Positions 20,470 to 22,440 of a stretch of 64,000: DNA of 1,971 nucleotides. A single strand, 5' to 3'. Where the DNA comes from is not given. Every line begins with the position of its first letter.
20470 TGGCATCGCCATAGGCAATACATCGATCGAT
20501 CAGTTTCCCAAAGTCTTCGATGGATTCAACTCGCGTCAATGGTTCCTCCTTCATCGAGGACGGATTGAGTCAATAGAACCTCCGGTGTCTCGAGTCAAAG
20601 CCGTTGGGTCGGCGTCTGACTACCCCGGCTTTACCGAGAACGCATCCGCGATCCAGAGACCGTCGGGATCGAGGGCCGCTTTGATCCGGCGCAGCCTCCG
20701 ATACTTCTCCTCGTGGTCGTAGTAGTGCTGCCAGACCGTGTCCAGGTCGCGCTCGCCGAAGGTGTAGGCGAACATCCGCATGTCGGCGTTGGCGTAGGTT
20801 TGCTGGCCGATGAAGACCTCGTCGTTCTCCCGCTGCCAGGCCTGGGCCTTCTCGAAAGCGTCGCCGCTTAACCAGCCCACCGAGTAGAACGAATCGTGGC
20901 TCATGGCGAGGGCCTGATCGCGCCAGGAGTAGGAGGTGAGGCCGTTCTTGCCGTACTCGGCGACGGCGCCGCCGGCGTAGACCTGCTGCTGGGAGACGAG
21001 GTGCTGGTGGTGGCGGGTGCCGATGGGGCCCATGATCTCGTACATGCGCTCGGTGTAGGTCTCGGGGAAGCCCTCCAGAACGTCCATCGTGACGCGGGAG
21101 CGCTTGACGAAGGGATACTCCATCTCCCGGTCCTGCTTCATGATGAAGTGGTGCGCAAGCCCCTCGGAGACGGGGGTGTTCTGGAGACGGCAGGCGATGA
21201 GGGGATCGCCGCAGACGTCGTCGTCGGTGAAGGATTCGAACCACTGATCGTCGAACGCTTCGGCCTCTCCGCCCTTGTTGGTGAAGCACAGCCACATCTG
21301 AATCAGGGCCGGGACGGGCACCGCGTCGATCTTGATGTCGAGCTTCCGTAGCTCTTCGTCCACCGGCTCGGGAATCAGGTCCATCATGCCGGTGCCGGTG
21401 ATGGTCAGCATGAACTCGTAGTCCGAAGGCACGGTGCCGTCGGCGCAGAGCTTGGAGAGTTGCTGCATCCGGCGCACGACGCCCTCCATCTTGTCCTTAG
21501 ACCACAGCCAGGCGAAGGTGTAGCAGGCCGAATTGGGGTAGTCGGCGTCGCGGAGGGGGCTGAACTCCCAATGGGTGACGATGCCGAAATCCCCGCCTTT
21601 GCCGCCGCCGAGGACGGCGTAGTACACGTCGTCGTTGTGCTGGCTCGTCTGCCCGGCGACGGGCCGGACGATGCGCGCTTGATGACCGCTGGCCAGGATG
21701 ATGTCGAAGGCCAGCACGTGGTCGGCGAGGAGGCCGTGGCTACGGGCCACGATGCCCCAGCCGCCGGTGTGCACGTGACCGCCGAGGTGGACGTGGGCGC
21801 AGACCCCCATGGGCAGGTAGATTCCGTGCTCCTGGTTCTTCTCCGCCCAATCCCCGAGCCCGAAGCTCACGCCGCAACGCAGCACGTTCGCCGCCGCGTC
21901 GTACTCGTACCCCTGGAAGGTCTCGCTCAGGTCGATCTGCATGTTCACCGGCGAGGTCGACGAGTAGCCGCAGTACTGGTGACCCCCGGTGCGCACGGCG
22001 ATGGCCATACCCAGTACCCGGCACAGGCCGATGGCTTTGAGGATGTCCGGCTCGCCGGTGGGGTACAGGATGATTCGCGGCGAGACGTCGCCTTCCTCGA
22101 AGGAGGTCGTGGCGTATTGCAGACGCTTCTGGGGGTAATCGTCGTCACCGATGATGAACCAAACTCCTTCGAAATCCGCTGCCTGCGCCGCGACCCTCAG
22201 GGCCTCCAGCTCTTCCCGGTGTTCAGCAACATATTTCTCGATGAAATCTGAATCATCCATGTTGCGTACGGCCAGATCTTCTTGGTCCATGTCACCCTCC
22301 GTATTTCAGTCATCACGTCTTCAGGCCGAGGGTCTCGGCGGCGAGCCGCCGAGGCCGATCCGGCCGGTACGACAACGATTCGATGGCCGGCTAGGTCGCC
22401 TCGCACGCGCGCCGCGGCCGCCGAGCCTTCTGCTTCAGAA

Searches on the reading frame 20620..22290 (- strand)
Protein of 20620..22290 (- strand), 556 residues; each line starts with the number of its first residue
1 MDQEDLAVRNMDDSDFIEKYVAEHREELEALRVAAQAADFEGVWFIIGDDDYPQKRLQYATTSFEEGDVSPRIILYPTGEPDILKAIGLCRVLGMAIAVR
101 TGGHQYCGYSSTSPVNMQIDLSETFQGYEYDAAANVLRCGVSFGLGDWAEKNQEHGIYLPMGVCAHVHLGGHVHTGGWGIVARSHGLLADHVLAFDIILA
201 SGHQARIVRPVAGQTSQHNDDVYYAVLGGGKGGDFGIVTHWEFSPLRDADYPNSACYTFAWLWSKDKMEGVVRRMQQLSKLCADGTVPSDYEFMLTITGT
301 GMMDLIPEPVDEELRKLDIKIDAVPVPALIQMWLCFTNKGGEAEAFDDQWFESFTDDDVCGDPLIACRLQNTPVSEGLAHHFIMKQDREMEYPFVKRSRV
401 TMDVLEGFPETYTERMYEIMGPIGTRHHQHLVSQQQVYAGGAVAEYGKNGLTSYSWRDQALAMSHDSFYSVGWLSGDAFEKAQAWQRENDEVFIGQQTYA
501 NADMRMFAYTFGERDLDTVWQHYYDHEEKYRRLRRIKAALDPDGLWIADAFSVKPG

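Call 83: search_protein_families(library=pfam, proteins=[window:20620-22290:-], max_evalue=0.0001)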
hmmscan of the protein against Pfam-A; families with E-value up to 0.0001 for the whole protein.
window:20620-22290:- (556 aa): 1 family
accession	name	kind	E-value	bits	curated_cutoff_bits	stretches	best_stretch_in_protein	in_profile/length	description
PF01565.28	FAD_binding_4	-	6.3e-15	55.5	26.4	1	71-205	1-136/139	FAD binding domain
